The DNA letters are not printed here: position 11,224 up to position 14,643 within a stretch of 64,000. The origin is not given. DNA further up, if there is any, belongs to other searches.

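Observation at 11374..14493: Secreted protein with four HKD motifs (double PLD unit) plus a second secreted 2xHKD paralogue 14 kb away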

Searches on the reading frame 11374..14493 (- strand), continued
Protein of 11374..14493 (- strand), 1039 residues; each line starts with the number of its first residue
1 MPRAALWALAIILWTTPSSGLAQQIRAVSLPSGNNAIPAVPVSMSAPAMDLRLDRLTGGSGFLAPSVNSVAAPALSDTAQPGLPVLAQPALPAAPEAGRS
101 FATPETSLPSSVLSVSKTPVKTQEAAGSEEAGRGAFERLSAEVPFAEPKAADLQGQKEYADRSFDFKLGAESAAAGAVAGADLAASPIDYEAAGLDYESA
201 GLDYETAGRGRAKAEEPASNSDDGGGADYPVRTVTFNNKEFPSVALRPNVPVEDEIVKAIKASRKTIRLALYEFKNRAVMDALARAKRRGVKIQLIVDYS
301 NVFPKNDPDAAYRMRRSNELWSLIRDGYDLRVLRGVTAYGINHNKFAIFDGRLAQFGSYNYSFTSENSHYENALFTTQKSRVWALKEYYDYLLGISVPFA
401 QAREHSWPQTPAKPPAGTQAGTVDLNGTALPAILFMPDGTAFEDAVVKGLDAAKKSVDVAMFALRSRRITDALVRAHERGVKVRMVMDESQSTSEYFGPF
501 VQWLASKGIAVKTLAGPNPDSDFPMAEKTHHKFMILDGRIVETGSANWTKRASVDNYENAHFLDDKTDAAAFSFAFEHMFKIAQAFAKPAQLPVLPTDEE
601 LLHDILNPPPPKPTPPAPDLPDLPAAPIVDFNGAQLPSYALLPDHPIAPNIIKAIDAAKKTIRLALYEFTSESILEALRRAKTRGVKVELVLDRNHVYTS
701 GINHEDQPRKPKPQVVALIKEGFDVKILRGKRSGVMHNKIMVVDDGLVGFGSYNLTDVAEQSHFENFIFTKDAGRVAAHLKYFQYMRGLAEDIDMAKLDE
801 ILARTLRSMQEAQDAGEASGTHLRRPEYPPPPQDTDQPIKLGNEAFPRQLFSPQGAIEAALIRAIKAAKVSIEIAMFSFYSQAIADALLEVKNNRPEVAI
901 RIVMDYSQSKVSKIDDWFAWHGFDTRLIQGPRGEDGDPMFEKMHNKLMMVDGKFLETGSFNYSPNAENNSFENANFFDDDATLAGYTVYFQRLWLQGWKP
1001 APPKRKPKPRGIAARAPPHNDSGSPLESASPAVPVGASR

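Call 15: find_encoding_contigs(protein=P0079, flank=10000, max_places=2)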
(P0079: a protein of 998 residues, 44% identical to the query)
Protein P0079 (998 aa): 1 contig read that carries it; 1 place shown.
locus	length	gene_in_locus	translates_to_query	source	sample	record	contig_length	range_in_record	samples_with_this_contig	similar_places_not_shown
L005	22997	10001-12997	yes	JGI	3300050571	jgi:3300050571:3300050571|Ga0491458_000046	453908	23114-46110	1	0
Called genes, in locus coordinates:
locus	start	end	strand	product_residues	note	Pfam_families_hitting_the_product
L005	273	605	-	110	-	-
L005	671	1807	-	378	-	PF13185:GAF_2, PF01590:GAF, PF13492:GAF_3, PF13487:HD_5, PF01966:HD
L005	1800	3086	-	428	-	PF12797:Fer4_2 (faint), PF13237:Fer4_10 (faint), PF12838:Fer4_7, PF13183:Fer4_8, PF13187:Fer4_9 (weak), PF13484:Fer4_16, PF13534:Fer4_17, PF02754:CCG, +2 more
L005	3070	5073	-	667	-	PF01565:FAD_binding_4, PF02913:FAD-oxidase_C, PF01565:FAD_binding_4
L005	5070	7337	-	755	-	PF00072:Response_reg, PF00512:HisKA, PF02518:HATPase_c, PF13589:HATPase_c_3 (weak)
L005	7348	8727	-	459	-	PF01212:Beta_elim_lyase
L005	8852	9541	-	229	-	-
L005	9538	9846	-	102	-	PF06155:GBBH-like_N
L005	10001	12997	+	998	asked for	PF07894:SACK1 (faint), PF11495:TrmB_EBD_N (faint), PF13091:PLDc_2, PF00614:PLDc (faint), PF13091:PLDc_2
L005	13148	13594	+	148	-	-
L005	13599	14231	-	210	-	-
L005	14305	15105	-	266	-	PF00106:adh_short, PF08659:KR (faint), PF13561:adh_short_C2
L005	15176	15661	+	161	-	-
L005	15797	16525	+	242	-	-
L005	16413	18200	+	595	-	-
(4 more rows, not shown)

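Call 34: search_protein_families(library=padloc, proteins=[window:11374-14493:-], max_evalue=0.01)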
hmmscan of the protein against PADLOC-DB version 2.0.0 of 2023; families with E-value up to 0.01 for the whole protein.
window:11374-14493:- (1039 aa): 23 families
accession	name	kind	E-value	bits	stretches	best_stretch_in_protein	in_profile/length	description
PDLC02614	DrmC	-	4.4e-36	122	3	446-567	26-139/153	DrmC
PDLC02609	DrmC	-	1.4e-25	88.6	4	854-979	94-218/241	DrmC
PDLC02606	DrmC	-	5.8e-25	86.1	4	649-778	37-164/182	DrmC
PDLC02607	DrmC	-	3.1e-24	83.7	2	651-785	115-252/265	DrmC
PDLC02585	DrmC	-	1.6e-23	81.6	2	651-770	110-228/253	DrmC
PDLC02588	DrmC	-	1.2e-21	75.5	3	637-783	95-243/256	DrmC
PDLC02597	DrmC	-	1.8e-18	65.3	2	654-780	104-228/242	DrmC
PDLC03924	MkoC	-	1.3e-15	54.7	2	668-763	1019-1106/1136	-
PDLC02612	DrmC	-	9.4e-15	52.8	2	652-780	98-217/235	DrmC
PDLC02595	DrmC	-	7.6e-14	50.1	2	670-765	145-238/269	DrmC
PDLC02589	DrmC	-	2.6e-12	44.4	2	450-492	119-162/264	DrmC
PDLC02604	DrmC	-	2.8e-10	38.6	0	730-767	26-63/92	DrmC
PDLC03922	MkoB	-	1.5e-08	32.4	1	278-553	341-570/610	-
PDLC02608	DrmC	-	1.9e-08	32.3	1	447-573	23-145/162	DrmC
PDLC02601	DrmC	-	5e-08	30.7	0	730-766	229-265/295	DrmC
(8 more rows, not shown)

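Call 39: predict_structure(alignment_id=A1)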
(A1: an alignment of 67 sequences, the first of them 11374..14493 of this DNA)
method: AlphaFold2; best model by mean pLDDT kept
length: 1039 residues; sequences in the alignment: 67
mean_pLDDT: 82.6   pTM: 0.77
mean pLDDT of the five models: 82.6, 81.5, 81.3, 80.4, 80.2
residues with pLDDT >= 90: 700; 70-90: 110; 50-70: 31; < 50: 198
segments of 3 or more residues with pLDDT < 50: 1-3, 15-132, 171-220, 1013-1039
pLDDT, mean of each block of 10 residues (from residue 1): 56 48 36 34 29 31 34 34 37 33 31 31 33 63 86 82 79 37 28 31 32 41 84 98 96 98 99 96 95 98 90 90 96 95 98 98 95 98 98 98 95 91 97 96 98 99 98 99 98 97 98 95 90 98 98 97 98 97 97 97 93 90 98 98 98 99 98 98 99 96 86 98 97 94 99 97 98 98 98 97 91 70 75 95 97 95 98 97 96 98 94 89 96 91 98 98 95 98 98 96 82 43 33 33
secondary structure, 60 per line:
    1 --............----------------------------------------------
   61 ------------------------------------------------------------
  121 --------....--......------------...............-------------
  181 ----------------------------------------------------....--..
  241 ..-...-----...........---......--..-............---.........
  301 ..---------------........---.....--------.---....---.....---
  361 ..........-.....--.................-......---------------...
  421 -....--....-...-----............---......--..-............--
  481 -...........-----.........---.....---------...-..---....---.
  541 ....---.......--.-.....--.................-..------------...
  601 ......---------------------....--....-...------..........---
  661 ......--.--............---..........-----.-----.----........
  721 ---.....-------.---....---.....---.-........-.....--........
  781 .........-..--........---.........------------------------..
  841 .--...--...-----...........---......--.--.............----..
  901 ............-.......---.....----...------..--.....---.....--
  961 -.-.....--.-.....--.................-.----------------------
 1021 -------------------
elements in order (helices of 4 or more, strands of 3 or more residues): H3-14 H129-132 H135-140 H153-167 E233-236 E239-242 E244-246 H252-262 E266-271 H277-288 E292-298 H299-302 H318-325 E329-333 E346-349 E353-357 H363-368 E372-376 H379-395 H399-402 E422-425 E428-431 E433-435 H441-452 E456-461 H467-478 E482-488 H489-492 H498-506 E510-514 E533-536 E540-544 H550-554 E559-563 H566-582 H598-606 E628-631 E634-637 E639-641 H648-657 E661-666 H672-683 E687-693 H713-720 E724-728 E740-743 E747-751 H757-762 E766-770 H773-789 H795-802 H806-814 E839-841 E844-846 E849-851 H857-867 E871-876 H882-894 E899-905 H906-912 H914-920 E924-928 E946-950 E954-958 H964-968 E973-977 H980-996

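Call 43: fold_search(model_id=the predicted structure, library=pdb)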
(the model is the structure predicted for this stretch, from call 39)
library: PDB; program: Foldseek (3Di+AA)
matches with E <= 10: 992; with E <= 0.001: 123
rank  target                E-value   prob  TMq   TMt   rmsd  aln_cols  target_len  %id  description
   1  7e0m_A                2.6e-19  1.00  0.27  0.67   7.1       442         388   16  Crystal structure of phospholipase D (released 2021-12-22)
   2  7e0m_B                1.1e-18  1.00  0.26  0.67   6.8       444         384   16  Crystal structure of phospholipase D (released 2021-12-22)
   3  9vbg_A                8.1e-17  1.00  0.26  0.60   7.3       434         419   16  Cryo-EM structure of human PLD3 apo form (released 2025-12-24)
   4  8v07_D                6.7e-16  1.00  0.26  0.62   5.9       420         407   17  Crystal structure of mouse PLD3 co-crystallized with 5'Pi-ssDNA for 30 days (released 2024-03-13)
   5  8q1x_B                6.7e-16  1.00  0.25  0.57   7.5       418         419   17  Structural analysis of PLD3 reveals insights into the mechanism of lysosomal 5' exonuclease-mediated nucleic acid degr (released 2023-12-06)
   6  8v07_A                7.5e-16  1.00  0.26  0.61   6.0       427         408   18  Crystal structure of mouse PLD3 co-crystallized with 5'Pi-ssDNA for 30 days (released 2024-03-13)
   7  9fj0                  7.5e-16  1.00  0.25  0.66   7.4       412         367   15  Structure of the F13 protein (mutant G277C) of Vaccinia virus (released 2025-03-12)
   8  8v07_B                1.0e-15  1.00  0.26  0.61   5.9       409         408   18  Crystal structure of mouse PLD3 co-crystallized with 5'Pi-ssDNA for 30 days (released 2024-03-13)
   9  8v05_A                1.0e-15  1.00  0.25  0.56   6.1       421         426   17  Crystal structure of mouse PLD3 (released 2024-03-13)
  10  8v08_A                1.1e-15  1.00  0.27  0.67   6.0       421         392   16  Crystal structure of human PLD4 co-crystallized with 5'Pi-ssDNA (released 2024-03-13)
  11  8v08_B                1.2e-15  1.00  0.26  0.66   6.5       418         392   16  Crystal structure of human PLD4 co-crystallized with 5'Pi-ssDNA (released 2024-03-13)
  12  8q1x_A                1.4e-15  1.00  0.25  0.58   6.0       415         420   17  Structural analysis of PLD3 reveals insights into the mechanism of lysosomal 5' exonuclease-mediated nucleic acid degr (released 2023-12-06)
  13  9qqv                  1.7e-15  1.00  0.26  0.69   6.8       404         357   16  Structure of the F13 protein of Vaccinia virus in complex with G243-1720 (released 2025-12-24)
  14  9fhs                  1.7e-15  1.00  0.25  0.66   7.1       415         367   15  Structure of the F13 protein of Vaccinia virus (F432 crystal form) (released 2025-03-12)
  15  8s86_A                1.7e-15  1.00  0.25  0.62   7.7       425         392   16  human PLD3 homodimer structure (released 2024-05-15)
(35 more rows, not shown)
